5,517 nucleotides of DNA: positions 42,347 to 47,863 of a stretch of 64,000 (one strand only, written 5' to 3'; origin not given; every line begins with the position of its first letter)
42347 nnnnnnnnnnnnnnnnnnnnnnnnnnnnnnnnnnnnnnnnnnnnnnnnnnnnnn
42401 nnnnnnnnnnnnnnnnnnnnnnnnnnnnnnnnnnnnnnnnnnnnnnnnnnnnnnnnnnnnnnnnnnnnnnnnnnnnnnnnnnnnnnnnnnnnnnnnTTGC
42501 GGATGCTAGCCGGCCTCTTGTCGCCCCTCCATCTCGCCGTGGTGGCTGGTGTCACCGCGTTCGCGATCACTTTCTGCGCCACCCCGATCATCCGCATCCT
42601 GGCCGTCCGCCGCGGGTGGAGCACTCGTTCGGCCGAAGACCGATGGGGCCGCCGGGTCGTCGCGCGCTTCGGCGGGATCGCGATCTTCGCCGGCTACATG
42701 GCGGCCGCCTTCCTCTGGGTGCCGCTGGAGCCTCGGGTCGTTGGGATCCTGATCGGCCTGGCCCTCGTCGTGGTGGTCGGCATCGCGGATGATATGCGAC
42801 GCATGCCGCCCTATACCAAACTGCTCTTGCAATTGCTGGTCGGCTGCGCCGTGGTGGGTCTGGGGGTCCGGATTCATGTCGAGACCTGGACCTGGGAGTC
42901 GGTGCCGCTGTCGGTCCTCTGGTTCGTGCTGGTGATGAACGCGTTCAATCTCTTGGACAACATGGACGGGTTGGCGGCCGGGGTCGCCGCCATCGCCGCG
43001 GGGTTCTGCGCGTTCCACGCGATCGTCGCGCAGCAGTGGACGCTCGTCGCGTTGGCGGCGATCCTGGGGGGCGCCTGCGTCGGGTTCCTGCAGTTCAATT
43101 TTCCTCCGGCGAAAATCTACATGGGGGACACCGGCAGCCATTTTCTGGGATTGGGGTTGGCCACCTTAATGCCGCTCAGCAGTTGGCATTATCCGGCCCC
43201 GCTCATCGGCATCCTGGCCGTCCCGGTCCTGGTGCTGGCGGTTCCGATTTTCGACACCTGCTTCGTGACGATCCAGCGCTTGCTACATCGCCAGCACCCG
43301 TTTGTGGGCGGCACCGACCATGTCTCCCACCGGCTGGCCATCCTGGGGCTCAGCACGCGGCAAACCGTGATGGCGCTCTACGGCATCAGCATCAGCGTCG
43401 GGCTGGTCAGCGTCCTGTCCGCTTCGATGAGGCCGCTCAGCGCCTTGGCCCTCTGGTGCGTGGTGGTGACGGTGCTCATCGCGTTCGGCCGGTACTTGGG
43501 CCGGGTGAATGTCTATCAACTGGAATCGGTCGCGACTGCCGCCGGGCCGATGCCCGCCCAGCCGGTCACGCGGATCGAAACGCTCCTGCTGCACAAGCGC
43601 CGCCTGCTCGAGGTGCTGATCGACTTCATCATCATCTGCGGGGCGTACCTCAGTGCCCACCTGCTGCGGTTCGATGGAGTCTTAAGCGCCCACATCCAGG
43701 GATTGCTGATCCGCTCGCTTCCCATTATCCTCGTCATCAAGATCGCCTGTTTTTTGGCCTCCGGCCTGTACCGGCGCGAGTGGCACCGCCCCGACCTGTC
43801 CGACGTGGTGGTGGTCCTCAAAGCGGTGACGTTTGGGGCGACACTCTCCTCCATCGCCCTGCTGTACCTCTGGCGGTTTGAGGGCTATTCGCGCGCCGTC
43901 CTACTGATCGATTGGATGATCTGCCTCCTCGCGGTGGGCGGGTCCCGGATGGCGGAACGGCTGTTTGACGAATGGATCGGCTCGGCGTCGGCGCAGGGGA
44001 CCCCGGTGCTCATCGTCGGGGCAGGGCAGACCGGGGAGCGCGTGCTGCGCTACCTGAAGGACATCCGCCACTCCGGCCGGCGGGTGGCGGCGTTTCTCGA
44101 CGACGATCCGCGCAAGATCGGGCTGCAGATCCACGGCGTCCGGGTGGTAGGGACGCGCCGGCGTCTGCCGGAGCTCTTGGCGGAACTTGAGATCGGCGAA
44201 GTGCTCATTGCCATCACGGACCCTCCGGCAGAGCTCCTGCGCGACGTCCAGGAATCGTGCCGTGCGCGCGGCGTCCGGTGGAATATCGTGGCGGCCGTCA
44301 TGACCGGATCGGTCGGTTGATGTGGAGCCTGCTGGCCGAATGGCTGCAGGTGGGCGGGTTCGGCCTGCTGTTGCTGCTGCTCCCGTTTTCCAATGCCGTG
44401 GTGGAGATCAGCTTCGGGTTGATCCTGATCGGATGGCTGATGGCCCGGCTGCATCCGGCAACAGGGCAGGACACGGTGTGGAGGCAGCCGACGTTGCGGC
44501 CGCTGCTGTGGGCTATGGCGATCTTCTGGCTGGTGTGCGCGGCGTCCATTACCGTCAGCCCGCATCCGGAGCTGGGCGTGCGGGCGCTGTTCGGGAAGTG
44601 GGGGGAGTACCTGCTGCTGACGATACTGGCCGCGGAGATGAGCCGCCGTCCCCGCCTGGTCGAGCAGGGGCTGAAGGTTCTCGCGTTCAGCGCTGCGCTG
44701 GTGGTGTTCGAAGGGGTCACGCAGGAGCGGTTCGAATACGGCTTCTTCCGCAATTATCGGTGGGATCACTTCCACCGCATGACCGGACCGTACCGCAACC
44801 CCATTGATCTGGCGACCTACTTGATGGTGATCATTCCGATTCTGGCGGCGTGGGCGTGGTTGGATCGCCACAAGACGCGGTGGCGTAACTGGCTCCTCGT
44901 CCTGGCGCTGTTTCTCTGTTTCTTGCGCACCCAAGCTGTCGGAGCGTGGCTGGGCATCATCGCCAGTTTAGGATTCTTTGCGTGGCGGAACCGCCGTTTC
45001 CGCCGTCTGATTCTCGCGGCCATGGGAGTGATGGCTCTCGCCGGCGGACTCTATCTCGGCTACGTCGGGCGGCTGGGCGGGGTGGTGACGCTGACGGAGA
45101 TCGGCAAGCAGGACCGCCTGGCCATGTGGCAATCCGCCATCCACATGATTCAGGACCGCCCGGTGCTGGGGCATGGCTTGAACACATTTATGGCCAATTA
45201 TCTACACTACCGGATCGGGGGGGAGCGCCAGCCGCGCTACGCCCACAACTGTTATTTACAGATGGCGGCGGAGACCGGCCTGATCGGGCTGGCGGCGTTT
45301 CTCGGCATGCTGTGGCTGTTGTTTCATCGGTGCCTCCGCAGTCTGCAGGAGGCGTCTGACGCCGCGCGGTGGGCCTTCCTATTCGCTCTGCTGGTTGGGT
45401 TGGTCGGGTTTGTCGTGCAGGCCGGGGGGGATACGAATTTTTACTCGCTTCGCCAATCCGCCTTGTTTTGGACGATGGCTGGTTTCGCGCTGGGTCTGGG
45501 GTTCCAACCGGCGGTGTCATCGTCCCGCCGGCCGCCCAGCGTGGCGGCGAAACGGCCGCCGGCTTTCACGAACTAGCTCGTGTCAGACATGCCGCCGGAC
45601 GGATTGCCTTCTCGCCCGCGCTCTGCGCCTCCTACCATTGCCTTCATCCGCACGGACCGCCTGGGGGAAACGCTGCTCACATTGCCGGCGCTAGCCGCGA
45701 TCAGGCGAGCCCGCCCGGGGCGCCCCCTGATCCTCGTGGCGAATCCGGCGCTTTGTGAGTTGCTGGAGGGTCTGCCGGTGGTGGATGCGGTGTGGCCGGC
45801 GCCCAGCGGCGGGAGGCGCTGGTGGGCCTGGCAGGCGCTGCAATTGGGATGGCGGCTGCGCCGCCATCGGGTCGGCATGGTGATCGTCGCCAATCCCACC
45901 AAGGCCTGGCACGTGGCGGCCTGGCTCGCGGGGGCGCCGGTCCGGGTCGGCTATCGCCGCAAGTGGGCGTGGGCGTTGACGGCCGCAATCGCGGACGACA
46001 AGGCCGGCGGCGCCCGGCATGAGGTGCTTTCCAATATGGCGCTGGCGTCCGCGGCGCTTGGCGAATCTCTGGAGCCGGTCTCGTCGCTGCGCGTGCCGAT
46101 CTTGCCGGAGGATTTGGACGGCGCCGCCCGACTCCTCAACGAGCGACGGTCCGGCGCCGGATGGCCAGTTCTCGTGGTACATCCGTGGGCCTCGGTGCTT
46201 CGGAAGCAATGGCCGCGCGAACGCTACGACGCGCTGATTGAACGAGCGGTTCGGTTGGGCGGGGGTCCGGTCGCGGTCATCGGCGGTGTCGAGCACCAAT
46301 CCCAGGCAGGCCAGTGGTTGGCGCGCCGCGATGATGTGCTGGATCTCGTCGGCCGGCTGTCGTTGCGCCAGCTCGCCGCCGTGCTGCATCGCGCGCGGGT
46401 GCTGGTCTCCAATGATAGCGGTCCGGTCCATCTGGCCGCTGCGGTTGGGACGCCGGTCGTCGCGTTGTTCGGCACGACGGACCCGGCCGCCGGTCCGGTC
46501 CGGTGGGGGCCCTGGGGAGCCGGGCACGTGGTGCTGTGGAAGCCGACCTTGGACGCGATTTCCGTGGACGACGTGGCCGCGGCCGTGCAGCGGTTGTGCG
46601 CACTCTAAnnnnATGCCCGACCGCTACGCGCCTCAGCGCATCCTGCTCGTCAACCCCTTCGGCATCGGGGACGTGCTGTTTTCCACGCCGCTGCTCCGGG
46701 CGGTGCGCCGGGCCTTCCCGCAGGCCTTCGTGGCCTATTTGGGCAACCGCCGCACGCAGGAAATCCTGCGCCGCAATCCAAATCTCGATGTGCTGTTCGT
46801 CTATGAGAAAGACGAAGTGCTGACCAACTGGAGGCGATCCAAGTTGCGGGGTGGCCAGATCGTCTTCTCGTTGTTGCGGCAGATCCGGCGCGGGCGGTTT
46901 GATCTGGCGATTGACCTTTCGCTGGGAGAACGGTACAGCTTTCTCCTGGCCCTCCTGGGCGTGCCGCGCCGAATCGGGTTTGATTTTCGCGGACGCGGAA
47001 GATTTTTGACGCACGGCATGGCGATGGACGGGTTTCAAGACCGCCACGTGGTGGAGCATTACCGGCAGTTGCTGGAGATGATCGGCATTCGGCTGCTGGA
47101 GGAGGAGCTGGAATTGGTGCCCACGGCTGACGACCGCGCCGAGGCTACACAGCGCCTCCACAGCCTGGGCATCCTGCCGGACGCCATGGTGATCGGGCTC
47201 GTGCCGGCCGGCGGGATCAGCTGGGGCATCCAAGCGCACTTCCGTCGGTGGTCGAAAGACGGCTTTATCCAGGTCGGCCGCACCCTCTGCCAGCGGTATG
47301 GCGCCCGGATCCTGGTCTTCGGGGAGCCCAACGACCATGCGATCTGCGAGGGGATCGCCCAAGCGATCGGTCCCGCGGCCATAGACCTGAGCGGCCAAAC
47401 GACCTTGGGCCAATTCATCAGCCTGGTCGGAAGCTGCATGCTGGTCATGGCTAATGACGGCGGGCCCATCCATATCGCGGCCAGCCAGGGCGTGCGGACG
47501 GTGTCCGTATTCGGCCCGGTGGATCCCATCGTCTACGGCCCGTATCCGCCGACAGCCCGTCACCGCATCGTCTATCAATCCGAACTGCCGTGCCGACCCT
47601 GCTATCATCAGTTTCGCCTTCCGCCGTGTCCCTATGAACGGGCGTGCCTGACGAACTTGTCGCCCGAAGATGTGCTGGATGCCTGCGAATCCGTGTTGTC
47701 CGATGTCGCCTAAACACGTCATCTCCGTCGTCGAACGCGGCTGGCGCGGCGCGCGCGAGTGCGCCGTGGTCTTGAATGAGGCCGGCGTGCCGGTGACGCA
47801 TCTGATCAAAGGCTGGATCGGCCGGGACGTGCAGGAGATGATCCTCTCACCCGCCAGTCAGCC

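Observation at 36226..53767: Three GT-C-fold membrane glycosyltransferases with two polyprenol-phosphate sugar synthases; one pair divergently arranged with the only minus-strand gene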

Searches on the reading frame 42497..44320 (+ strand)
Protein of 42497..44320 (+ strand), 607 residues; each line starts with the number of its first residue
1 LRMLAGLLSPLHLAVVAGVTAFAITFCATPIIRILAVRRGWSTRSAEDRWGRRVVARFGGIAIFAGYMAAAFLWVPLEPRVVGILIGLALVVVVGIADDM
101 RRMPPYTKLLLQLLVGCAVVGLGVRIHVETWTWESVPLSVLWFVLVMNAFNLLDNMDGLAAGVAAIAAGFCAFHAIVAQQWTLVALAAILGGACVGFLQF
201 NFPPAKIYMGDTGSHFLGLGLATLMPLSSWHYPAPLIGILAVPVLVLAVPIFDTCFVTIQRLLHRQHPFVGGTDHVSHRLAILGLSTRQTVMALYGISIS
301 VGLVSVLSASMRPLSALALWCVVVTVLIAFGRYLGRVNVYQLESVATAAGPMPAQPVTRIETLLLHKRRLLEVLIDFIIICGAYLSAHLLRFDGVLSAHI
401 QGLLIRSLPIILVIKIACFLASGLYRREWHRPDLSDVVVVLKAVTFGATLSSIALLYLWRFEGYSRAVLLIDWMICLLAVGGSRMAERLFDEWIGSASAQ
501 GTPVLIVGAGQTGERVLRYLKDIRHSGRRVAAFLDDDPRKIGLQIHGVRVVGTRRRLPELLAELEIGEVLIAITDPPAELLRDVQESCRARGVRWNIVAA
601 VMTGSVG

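Call 9: search_protein_families(library=pfam, proteins=[window:42497-44320:+], max_evalue=0.001)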
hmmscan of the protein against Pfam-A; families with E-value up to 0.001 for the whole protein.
window:42497-44320:+ (607 aa): 2 families
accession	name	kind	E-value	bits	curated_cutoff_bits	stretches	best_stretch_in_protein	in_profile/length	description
PF00953.26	Glycos_transf_4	-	1.6e-31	109.9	27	1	82-225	2-156/160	Glycosyl transferase family 4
PF13727.12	CoA_binding_3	-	1.8e-09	38.3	25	1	421-589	2-165/175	CoA-binding domain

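Call 69: search_protein_families(library=ncbifam, proteins=[window:42497-44320:+], max_evalue=0.00001)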
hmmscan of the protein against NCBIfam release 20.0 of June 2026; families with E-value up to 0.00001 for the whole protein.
window:42497-44320:+ (607 aa): 12 families
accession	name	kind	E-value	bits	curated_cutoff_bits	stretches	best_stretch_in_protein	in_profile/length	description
NF053644.1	MraY_archaea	equivalog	9.7e-26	90.9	450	1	107-305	152-339/340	pseudomurein biosynthesis MraY family phospho-N-acetylmuramoyl-pentapeptide-transferase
TIGR03025.1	EPS_sugtrans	subfamily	7.5e-23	81.5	295.55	1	374-602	1-225/445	exopolysaccharide biosynthesis polyprenyl glycosylphosphotransferase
TIGR02380.1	ECA_wecA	exception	2.9e-22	79.3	326.05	1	21-334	7-333/346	UDP-N-acetylglucosamine--undecaprenyl-phosphate N-acetylglucosaminephosphotransferase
TIGR03023.1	WcaJ_sugtrans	equivalog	6.2e-22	78.5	410.75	1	374-601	1-229/453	undecaprenyl-phosphate glucose phosphotransferase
TIGR03022.1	WbaP_sugtrans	subfamily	1.2e-11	44.5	403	1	373-587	2-210/456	undecaprenyl-phosphate galactose phosphotransferase WbaP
TIGR00445.1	mraY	equivalog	4.7e-10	39.5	192.05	1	134-311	136-320/321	phospho-N-acetylmuramoyl-pentapeptide-transferase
TIGR03013.1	EpsB_2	subfamily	1.3e-09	37.7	393.35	1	376-594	3-214/443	TIGR03013 family XrtA/PEP-CTERM system glycosyltransferase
NF003993.0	PRK05472.2-2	equivalog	3.8e-07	29.9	217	1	503-586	85-163/212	redox-sensing transcriptional repressor Rex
NF003995.0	PRK05472.2-4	subfamily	1.1e-06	28.4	126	1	500-579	82-159/213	redox-sensing transcriptional repressor Rex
NF003994.0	PRK05472.2-3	equivalog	1.4e-06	27.8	130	1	502-593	87-173/217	redox-sensing transcriptional repressor Rex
TIGR03570.1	NeuD_NnaD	subfamily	1.5e-06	27.9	160.8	1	504-595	2-86/202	NeuD/PglB/VioB family sugar acetyltransferase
NF003992.0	PRK05472.2-1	equivalog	6.1e-06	25.6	226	0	500-593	97-185/249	redox-sensing transcriptional repressor Rex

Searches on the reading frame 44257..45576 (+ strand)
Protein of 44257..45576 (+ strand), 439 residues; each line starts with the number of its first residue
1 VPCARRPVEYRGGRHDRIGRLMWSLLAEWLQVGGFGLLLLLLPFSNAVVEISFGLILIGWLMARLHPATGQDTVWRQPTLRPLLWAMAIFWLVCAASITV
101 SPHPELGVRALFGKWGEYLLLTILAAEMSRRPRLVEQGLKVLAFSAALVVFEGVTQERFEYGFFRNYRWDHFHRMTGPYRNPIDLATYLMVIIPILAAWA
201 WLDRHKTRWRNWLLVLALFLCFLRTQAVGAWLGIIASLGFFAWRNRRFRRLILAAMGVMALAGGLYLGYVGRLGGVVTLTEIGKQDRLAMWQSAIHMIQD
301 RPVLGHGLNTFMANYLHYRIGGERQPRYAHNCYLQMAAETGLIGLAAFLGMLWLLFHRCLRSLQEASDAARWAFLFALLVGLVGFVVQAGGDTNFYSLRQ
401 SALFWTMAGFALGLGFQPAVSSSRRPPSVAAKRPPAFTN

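Call 9: search_protein_families(library=pfam, proteins=[window:44257-45576:+], max_evalue=0.001)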
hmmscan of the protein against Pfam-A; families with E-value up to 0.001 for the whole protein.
window:44257-45576:+ (439 aa): 1 family
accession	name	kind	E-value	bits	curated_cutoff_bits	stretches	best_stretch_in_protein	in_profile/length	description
PF04932.20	Wzy_C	-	1.1e-21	77.6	31.7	1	214-349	2-149/149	O-Antigen ligase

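Call 69: search_protein_families(library=ncbifam, proteins=[window:44257-45576:+], max_evalue=0.00001)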
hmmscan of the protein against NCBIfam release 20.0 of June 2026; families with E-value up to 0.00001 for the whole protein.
window:44257-45576:+ (439 aa): 4 families
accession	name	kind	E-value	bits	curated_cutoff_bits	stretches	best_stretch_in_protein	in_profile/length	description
TIGR00947.1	2A73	equivalog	6.7e-22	78.1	366.4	1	26-408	14-416/425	IctB family putative bicarbonate transporter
TIGR03097.1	PEP_O_lig_1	hypoth_equivalog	1.7e-15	56.8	188.1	1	184-388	169-381/408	putative O-glycosylation ligase, exosortase A system-associated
NF012031.0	PRK15487.1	equivalog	1.4e-08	34.3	277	1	83-390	68-381/404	O-antigen ligase RfaL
NF058641.1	TfpM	equivalog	5.4e-06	25.7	600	1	188-360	147-312/421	O-linking oligosaccharyltransferase TfpM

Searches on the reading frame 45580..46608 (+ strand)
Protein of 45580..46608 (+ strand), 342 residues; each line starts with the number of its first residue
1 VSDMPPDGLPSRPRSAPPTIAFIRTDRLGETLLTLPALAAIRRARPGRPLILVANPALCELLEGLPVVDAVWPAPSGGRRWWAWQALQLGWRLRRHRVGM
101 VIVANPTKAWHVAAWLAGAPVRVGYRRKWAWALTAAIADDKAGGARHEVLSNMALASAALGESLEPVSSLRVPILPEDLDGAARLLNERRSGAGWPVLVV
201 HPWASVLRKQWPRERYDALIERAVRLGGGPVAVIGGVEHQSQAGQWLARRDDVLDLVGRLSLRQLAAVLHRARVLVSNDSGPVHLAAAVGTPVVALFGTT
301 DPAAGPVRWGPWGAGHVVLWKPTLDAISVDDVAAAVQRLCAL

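Call 9: search_protein_families(library=pfam, proteins=[window:45580-46608:+], max_evalue=0.001)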
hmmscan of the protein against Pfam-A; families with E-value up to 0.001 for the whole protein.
window:45580-46608:+ (342 aa): 1 family
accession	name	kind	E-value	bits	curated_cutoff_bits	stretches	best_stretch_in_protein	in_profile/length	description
PF01075.23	Glyco_transf_9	-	7.1e-33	114.4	22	1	89-321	4-229/247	Glycosyltransferase family 9 (heptosyltransferase)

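Call 69: search_protein_families(library=ncbifam, proteins=[window:45580-46608:+], max_evalue=0.00001)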
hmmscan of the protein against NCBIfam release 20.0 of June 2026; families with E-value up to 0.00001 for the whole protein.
window:45580-46608:+ (342 aa): 6 families
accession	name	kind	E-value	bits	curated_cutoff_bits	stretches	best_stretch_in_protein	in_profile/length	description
TIGR02201.1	heptsyl_trn_III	equivalog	8.1e-26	90.9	170.2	1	22-325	4-310/344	putative lipopolysaccharide heptosyltransferase III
TIGR02195.1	heptsyl_trn_II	equivalog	8.6e-26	90.9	134.6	1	28-306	10-291/339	lipopolysaccharide heptosyltransferase II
TIGR02193.1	heptsyl_trn_I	equivalog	3.1e-23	82.5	185.3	1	20-338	2-318/320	lipopolysaccharide heptosyltransferase I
NF008204.0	PRK10964.1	equivalog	2.5e-17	63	437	1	182-337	166-317/322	lipopolysaccharide heptosyltransferase RfaC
NF007742.0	PRK10422.1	equivalog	2.1e-14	53.1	467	1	194-321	182-308/352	lipopolysaccharide core heptosyltransferase RfaQ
NF008162.0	PRK10916.1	equivalog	4.6e-14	52.4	569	1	43-306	25-296/348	ADP-heptose--LPS heptosyltransferase RfaF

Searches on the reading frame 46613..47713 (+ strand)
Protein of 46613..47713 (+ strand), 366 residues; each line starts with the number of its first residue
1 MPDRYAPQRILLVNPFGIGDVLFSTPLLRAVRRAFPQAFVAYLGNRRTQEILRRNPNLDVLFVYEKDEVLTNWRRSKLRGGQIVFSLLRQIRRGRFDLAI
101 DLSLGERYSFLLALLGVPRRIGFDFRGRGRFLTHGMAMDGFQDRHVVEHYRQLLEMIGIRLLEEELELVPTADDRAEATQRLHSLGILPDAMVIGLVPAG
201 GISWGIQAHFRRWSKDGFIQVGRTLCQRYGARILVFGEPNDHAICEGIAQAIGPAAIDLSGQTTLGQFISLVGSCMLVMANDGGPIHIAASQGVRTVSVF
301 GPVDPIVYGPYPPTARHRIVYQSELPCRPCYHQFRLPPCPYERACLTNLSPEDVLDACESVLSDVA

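Call 9: search_protein_families(library=pfam, proteins=[window:46613-47713:+], max_evalue=0.001)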
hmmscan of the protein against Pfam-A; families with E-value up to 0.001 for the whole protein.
window:46613-47713:+ (366 aa): 1 family
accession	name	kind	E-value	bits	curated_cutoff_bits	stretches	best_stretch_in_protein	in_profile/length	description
PF01075.23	Glyco_transf_9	-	4.7e-27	95.3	22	1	85-332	2-238/247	Glycosyltransferase family 9 (heptosyltransferase)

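Call 69: search_protein_families(library=ncbifam, proteins=[window:46613-47713:+], max_evalue=0.00001)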
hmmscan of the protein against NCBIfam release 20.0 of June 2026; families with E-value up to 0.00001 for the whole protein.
window:46613-47713:+ (366 aa): 5 families
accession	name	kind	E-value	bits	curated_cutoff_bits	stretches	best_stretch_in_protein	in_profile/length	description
TIGR02195.1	heptsyl_trn_II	equivalog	1.2e-33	116.7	134.6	1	9-362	1-338/339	lipopolysaccharide heptosyltransferase II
TIGR02201.1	heptsyl_trn_III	equivalog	1.3e-29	103.3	170.2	1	9-324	1-308/344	putative lipopolysaccharide heptosyltransferase III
NF007742.0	PRK10422.1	equivalog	2.1e-21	76.2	467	1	7-314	5-302/352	lipopolysaccharide core heptosyltransferase RfaQ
NF008162.0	PRK10916.1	equivalog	7.2e-17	61.6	569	1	9-316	2-303/348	ADP-heptose--LPS heptosyltransferase RfaF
TIGR02193.1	heptsyl_trn_I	equivalog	3.7e-12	46.1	185.3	1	9-319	1-300/320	lipopolysaccharide heptosyltransferase I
